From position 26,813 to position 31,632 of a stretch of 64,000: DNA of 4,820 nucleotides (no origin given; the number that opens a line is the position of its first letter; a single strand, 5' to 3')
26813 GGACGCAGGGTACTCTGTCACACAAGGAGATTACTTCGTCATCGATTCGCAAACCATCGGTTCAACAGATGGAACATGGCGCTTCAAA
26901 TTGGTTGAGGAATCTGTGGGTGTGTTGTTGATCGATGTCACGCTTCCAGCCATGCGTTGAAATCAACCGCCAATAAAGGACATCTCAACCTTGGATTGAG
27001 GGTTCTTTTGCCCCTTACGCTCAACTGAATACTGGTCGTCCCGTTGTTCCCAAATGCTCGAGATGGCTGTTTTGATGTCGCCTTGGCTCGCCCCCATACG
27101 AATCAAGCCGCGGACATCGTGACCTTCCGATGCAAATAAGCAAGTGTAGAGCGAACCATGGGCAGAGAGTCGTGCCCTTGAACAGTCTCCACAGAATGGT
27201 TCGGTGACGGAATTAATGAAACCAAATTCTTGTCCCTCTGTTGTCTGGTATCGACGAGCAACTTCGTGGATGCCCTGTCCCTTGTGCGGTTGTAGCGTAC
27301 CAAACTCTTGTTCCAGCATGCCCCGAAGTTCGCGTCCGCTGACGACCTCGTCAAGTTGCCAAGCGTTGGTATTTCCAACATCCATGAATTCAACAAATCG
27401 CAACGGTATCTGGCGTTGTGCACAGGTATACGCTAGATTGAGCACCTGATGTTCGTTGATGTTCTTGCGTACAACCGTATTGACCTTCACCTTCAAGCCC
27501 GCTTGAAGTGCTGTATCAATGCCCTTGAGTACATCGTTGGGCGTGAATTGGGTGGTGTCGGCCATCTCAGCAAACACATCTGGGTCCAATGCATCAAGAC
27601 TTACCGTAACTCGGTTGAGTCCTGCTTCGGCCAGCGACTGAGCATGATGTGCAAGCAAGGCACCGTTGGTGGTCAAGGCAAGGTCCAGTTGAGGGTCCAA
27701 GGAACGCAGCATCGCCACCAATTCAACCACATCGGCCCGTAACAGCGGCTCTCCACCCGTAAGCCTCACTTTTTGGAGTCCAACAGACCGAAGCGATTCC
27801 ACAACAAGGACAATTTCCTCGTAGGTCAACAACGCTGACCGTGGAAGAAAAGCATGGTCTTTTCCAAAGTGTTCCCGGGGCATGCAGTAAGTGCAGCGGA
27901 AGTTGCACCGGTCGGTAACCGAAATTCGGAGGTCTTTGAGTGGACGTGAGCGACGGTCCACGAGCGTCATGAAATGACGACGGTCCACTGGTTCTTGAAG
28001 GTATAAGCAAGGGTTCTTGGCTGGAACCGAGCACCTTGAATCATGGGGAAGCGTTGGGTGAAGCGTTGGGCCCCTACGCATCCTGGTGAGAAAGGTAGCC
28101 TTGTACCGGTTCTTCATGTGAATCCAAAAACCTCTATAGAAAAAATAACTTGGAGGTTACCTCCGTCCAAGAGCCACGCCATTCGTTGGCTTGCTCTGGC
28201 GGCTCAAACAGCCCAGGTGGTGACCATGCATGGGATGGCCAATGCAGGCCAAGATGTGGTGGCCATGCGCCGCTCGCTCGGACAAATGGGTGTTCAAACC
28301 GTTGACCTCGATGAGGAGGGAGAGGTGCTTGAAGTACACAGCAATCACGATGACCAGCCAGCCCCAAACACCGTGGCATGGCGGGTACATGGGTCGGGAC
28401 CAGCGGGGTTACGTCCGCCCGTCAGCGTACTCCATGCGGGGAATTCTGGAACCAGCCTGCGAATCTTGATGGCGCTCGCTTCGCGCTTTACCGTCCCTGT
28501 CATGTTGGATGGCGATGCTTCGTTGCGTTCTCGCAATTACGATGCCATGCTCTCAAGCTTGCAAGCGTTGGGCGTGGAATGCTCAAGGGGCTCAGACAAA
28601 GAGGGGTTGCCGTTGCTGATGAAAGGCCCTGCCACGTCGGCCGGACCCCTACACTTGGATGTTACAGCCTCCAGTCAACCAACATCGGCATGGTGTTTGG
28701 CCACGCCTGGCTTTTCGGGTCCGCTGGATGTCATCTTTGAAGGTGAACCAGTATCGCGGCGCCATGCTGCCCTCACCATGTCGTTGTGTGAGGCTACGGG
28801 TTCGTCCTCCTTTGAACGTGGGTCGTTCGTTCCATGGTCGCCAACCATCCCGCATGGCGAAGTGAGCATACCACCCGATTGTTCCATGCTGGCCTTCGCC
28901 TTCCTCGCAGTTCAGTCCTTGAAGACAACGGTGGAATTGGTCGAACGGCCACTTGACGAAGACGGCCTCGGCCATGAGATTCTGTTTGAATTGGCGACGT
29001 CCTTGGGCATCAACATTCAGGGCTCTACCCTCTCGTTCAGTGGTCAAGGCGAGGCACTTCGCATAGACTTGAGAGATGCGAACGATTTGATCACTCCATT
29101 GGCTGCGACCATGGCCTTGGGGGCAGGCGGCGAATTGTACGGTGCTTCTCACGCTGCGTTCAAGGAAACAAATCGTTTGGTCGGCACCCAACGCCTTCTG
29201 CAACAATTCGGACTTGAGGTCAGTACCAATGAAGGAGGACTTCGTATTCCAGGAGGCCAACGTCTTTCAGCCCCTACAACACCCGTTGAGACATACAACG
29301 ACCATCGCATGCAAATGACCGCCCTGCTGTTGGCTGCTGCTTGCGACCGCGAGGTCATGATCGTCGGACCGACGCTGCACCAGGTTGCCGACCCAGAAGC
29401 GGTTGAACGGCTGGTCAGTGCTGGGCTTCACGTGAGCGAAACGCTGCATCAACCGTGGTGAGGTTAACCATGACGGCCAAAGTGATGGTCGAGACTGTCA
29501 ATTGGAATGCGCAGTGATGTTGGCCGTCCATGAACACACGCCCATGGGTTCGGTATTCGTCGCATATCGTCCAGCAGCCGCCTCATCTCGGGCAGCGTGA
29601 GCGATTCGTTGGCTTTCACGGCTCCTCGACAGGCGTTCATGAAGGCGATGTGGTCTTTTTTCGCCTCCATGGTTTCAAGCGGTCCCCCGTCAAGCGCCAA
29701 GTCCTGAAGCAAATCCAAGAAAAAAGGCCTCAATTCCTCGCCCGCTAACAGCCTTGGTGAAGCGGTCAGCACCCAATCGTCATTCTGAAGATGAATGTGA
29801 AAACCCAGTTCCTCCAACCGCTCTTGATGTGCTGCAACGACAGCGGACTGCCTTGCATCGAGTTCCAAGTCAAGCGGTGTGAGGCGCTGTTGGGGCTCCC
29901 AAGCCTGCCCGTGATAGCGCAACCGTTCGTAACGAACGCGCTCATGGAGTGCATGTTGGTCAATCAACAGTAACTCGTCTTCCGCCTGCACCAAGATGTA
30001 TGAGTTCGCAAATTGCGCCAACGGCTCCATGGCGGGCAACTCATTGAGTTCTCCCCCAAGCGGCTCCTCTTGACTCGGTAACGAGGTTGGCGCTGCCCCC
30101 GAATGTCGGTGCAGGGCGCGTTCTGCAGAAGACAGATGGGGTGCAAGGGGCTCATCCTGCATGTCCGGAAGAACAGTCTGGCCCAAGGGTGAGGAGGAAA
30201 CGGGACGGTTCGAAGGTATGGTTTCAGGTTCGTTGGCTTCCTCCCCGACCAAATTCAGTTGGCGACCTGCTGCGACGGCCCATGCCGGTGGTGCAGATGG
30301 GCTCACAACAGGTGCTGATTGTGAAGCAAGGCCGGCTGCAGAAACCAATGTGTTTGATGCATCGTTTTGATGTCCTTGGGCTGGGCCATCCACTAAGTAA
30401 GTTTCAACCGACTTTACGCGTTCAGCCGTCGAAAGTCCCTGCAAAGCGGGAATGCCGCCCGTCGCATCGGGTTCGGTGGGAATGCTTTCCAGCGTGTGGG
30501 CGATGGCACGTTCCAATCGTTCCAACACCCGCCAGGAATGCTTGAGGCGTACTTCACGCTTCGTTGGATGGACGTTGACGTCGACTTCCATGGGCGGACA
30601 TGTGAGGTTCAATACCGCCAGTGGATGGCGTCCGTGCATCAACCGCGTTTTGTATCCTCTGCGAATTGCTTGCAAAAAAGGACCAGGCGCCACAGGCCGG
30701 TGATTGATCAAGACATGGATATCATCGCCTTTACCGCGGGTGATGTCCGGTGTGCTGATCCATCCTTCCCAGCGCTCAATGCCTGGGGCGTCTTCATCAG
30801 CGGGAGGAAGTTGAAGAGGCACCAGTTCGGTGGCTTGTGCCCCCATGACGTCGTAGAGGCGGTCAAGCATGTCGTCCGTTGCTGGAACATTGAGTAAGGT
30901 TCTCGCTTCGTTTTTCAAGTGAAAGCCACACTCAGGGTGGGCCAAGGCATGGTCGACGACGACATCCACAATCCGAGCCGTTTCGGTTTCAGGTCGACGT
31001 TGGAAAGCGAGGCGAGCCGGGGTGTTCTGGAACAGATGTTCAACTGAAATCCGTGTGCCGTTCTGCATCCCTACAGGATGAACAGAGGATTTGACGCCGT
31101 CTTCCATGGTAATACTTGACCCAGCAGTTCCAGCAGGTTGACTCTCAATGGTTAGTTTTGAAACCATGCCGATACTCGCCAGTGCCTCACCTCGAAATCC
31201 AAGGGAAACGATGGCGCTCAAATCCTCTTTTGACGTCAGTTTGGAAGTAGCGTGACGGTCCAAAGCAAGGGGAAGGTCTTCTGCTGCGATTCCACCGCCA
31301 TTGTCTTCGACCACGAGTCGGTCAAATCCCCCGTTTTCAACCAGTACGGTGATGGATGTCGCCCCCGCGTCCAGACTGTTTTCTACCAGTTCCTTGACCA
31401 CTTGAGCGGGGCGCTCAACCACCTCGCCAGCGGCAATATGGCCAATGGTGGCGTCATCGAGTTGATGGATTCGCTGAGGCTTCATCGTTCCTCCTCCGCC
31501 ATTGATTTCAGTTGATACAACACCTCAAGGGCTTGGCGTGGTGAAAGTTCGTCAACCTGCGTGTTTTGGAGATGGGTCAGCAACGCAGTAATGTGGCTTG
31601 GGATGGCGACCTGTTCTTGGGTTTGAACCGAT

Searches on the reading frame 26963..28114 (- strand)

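Call 73: search_protein_families(library=pfam, proteins=[window:26963-28114:-], max_evalue=0.00001)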
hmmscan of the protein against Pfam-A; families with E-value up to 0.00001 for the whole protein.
window:26963-28114:- (383 aa): 2 families
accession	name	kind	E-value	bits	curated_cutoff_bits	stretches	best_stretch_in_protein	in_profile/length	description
PF06463.18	Mob_synth_C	-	5.3e-34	117.4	37.4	1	237-363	2-127/128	Molybdenum Cofactor Synthesis C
PF04055.27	Radical_SAM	-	9.2e-33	114.2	29.5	1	64-227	1-162/166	Radical SAM superfamily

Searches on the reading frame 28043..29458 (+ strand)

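Call 73: search_protein_families(library=pfam, proteins=[window:28043-29458:+], max_evalue=0.00001)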
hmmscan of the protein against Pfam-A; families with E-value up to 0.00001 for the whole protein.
window:28043-29458:+ (472 aa): 1 family
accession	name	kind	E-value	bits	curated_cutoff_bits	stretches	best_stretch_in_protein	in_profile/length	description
PF00275.25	EPSP_synthase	-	8.2e-39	133.9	22.8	1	38-446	12-406/417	EPSP synthase (3-phosphoshikimate 1-carboxyvinyltransferase)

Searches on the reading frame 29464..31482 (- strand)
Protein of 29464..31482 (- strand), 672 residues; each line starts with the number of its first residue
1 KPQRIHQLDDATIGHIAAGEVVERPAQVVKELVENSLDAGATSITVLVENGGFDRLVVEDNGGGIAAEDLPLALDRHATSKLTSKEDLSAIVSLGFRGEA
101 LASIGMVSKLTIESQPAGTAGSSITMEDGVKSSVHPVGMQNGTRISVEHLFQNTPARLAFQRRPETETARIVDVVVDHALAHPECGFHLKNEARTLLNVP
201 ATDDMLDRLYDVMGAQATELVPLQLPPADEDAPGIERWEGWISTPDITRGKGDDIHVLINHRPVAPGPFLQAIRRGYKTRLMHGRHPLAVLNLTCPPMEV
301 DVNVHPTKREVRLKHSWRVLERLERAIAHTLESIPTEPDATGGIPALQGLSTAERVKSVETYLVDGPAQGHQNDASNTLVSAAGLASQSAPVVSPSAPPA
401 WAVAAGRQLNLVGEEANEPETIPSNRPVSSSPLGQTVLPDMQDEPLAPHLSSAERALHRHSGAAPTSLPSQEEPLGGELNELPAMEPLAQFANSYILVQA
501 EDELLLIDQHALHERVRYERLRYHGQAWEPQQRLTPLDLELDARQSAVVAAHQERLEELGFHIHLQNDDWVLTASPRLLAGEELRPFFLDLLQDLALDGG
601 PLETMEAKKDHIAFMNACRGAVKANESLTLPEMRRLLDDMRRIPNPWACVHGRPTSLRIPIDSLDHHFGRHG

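Call 73: search_protein_families(library=pfam, proteins=[window:29464-31482:-], max_evalue=0.00001)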
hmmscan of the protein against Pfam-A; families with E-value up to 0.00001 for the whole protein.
window:29464-31482:- (672 aa): 4 families
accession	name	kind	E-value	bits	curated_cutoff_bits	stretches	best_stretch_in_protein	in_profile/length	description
PF08676.16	MutL_C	-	1.8e-33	115.7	25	1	488-628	1-142/142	MutL C terminal dimerisation domain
PF01119.25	DNA_mis_repair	-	8.7e-28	96.8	26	1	236-331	23-118/119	DNA mismatch repair protein, C-terminal domain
PF13589.12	HATPase_c_3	-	1.5e-13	51.4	25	1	26-121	4-99/137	Histidine kinase-, DNA gyrase B-, and HSP90-like ATPase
PF02518.31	HATPase_c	-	1.2e-08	35.8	26.4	1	23-124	4-103/111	Histidine kinase-, DNA gyrase B-, and HSP90-like ATPase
